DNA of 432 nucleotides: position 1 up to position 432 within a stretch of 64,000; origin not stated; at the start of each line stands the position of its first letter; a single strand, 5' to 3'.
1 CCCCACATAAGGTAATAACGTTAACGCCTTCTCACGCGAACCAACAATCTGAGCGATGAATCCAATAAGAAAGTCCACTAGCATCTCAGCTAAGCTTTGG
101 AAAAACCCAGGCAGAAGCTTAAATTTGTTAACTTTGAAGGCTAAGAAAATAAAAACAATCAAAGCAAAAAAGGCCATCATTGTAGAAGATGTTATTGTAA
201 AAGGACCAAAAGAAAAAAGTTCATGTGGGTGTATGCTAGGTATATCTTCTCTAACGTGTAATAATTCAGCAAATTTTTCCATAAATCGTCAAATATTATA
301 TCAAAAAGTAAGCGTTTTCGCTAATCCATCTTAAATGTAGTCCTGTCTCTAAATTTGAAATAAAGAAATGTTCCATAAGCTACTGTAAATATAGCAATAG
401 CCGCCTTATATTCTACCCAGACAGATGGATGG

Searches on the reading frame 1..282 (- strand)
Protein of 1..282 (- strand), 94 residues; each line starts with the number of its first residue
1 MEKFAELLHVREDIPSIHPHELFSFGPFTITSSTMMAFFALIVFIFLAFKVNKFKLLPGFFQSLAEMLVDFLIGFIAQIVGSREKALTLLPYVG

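Call 82: search_protein_families(library=pfam, proteins=[window:1-282:-], max_evalue=0.001)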
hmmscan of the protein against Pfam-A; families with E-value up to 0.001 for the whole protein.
window:1-282:- (94 aa): 1 family
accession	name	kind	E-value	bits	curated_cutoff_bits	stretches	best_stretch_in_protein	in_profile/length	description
PF00119.25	ATP-synt_A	-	1.8e-06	28.5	33.9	1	35-93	3-62/217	ATP synthase A chain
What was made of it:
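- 1..282 (-): 5' part of atpB (F0 a subunit), running off the window end, 55 kb from atpE. ATP-synt_A E 1.8e-6 (call 82).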
